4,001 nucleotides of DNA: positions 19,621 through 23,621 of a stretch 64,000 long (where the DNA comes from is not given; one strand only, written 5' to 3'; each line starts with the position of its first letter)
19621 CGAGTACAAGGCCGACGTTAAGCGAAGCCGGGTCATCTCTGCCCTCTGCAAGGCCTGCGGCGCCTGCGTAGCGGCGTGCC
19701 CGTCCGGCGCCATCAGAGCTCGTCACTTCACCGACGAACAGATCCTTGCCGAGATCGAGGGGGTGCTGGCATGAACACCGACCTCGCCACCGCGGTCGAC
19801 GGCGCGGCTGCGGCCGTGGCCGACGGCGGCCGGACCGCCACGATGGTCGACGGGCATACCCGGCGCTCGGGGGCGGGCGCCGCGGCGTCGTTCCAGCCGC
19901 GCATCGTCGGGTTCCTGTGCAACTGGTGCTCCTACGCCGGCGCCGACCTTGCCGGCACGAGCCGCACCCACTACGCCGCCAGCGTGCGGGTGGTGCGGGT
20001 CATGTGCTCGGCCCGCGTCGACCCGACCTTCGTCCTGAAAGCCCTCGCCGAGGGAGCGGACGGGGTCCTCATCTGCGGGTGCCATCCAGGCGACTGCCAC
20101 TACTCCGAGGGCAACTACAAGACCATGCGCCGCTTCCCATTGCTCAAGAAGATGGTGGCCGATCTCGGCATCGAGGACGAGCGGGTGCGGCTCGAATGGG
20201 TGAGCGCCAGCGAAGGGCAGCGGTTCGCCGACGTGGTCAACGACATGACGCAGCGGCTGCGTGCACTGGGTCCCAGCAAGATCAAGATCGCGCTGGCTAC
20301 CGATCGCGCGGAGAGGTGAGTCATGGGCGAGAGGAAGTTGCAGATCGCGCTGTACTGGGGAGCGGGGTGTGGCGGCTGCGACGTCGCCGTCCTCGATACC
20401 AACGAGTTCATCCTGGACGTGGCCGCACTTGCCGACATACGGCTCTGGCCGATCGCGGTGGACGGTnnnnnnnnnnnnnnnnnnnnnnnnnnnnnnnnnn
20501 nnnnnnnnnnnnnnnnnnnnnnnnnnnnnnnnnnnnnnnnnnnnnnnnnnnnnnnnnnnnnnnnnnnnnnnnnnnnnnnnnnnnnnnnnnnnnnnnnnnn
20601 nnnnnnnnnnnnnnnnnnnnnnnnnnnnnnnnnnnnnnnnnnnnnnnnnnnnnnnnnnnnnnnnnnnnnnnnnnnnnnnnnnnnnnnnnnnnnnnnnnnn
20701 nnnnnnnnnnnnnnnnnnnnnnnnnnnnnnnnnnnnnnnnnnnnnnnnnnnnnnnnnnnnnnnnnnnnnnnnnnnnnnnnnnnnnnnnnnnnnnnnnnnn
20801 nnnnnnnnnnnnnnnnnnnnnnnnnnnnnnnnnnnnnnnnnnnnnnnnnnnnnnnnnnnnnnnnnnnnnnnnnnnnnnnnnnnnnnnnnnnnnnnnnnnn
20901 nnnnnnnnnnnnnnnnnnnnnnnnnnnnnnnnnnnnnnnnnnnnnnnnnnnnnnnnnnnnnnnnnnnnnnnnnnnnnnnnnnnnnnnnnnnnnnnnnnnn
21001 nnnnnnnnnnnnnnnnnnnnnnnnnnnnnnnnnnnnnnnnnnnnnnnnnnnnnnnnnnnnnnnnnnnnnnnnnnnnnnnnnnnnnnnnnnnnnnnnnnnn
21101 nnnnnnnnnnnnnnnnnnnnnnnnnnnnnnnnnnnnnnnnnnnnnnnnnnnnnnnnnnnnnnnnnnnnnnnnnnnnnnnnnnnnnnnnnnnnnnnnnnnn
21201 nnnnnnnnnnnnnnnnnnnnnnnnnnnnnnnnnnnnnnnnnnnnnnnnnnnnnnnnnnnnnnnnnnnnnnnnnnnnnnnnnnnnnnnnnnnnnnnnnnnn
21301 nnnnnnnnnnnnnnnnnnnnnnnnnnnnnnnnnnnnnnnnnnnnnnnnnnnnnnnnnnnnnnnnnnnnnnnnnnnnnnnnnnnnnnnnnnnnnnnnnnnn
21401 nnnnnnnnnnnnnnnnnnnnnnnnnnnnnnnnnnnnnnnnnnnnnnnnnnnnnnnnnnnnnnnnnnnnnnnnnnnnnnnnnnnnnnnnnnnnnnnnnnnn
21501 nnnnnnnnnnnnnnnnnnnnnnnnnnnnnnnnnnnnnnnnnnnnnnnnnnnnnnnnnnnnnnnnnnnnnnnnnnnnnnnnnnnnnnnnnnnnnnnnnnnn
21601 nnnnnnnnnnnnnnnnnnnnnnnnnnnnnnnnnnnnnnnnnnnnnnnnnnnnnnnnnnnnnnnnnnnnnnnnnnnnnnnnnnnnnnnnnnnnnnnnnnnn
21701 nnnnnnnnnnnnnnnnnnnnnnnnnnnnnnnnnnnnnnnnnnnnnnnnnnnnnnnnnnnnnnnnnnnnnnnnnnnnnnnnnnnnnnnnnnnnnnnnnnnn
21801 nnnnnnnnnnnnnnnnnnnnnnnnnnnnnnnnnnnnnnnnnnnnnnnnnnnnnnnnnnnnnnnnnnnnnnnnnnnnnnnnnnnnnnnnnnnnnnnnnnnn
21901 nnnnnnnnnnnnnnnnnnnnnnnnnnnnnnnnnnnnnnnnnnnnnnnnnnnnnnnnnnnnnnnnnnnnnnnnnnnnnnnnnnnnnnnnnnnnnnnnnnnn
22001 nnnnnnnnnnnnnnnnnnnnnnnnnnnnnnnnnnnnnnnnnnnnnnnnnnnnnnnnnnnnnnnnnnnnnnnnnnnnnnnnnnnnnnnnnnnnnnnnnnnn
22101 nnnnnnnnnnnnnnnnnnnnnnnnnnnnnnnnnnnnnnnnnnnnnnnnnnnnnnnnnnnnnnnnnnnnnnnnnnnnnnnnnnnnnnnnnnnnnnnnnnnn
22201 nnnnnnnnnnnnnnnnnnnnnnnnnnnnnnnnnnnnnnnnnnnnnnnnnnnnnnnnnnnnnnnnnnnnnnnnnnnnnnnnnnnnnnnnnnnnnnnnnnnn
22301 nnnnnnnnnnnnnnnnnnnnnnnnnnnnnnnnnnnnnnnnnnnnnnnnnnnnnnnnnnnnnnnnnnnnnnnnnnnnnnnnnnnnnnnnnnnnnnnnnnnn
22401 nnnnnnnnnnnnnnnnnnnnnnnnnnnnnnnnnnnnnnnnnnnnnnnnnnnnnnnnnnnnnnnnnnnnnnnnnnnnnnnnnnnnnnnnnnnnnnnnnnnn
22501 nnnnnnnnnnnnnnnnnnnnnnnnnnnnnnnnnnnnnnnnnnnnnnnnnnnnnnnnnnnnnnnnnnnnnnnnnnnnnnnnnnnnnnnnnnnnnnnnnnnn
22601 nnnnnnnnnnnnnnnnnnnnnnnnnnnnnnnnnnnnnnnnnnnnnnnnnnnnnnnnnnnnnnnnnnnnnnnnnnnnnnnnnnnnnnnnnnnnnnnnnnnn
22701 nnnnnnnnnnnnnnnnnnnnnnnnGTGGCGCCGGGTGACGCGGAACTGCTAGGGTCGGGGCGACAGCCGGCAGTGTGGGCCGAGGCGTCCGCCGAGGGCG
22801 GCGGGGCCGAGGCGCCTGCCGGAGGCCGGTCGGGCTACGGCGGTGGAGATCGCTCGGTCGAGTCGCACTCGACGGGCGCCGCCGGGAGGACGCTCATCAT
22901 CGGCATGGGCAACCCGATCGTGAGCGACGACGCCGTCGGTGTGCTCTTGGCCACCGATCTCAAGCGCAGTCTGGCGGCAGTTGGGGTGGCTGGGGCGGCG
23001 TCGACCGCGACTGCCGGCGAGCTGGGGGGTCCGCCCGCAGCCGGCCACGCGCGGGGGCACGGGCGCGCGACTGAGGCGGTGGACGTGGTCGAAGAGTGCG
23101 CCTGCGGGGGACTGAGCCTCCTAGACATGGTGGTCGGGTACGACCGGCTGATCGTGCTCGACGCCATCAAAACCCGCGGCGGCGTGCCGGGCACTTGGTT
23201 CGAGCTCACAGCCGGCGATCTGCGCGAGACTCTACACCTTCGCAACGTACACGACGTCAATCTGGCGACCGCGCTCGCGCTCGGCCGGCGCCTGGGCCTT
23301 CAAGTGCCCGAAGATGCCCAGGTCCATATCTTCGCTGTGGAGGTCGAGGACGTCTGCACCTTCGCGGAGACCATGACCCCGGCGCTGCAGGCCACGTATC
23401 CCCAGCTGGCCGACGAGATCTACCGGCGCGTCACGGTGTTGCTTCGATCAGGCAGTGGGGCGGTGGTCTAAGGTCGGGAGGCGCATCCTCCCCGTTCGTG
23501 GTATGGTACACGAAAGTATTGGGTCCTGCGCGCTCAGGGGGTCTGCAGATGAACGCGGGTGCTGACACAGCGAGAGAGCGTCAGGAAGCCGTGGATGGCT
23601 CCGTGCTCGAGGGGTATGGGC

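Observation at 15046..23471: Hybrid Hdr/Qmo/Mvh cluster: two HdrA paralogues flank a QmoC-like membrane FeS/cytochrome-b subunit, followed by MvhD-MvhG-MvhA and a protease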

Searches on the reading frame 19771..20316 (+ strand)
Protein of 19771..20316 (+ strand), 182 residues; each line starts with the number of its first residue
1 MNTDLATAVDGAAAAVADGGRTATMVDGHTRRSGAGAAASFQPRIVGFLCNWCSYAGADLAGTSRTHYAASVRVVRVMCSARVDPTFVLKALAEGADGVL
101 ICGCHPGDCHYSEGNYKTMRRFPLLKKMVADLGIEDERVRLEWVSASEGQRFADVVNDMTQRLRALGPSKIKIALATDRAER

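Call 11: search_protein_families(library=pfam, proteins=[window:19771-20316:+])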
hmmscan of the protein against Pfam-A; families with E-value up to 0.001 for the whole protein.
seq(182 aa): 1 family
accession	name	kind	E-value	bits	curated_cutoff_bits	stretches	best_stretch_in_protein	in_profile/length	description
PF02662.21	FlpD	-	2.7e-54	182.8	22.3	1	45-167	1-123/123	Methyl-viologen-reducing hydrogenase, delta subunit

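Call 12: search_protein_families(library=ncbifam, proteins=[window:19771-20316:+])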
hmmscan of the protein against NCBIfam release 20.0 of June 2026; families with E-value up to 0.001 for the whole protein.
seq(182 aa): 4 families
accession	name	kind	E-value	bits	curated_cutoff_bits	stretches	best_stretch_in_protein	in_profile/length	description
NF040770.1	hetero_SS_HdrA2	exception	2.1e-55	188.2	1100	1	39-171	644-776/777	CoB-CoM heterodisulfide reductase HdrA2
NF045873.1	F420_non_VhuD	exception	2.8e-39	134.2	215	1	43-172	2-131/132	F420-non-reducing hydrogenase iron-sulfur subunit VhuD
NF041891.1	hdrA_Methbact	equivalog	3e-12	45.6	1300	1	44-164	645-759/762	ferredoxin:CoB-CoM heterodisulfide reductase subunit HdrA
NF041778.1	hetero_SS_HdrA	equivalog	0.00029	18.8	1400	1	44-131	655-741/771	ferredoxin:CoB-CoM heterodisulfide reductase subunit HdrA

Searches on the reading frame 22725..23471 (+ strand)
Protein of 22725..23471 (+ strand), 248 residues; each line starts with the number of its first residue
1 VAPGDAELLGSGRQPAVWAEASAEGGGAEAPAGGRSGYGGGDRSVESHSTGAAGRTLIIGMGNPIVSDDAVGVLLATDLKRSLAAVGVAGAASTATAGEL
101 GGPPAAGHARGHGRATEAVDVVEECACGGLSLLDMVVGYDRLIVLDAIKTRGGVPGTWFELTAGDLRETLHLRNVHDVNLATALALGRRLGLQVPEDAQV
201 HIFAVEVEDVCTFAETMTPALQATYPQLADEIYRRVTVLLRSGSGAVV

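Call 11: search_protein_families(library=pfam, proteins=[window:22725-23471:+])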
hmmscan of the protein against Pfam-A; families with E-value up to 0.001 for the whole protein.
window:22725-23471:+ (248 aa): 1 family
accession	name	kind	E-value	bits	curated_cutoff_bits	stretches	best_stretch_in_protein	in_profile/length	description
PF01750.23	HycI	-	6.3e-06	26.5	23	1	127-232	24-127/130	Hydrogenase maturation protease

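Call 12: search_protein_families(library=ncbifam, proteins=[window:22725-23471:+])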
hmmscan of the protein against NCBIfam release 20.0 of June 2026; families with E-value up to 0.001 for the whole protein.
window:22725-23471:+ (248 aa): 5 families
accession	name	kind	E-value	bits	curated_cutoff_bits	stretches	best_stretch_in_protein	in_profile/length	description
TIGR00072.1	hydrog_prot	superfamily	1.7e-21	76.7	47.45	2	116-234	30-143/145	hydrogenase maturation protease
NF045519.1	NiFeSe_H2_mat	exception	3.4e-14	52.9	190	1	117-239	33-150/152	NiFeSe hydrogenase maturation protease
TIGR00140.1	hupD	subfamily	1.8e-09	37.7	151.8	1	118-234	33-145/151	HyaD/HybD family hydrogenase maturation endopeptidase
NF007777.0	PRK10466.1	equivalog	7.7e-08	32.3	190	0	116-166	33-82/164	HyaD/HybD family hydrogenase maturation endopeptidase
TIGR00130.1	frhD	equivalog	0.00047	20.3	134.95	0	139-233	61-148/153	coenzyme F420-reducing hydrogenase, FrhD protein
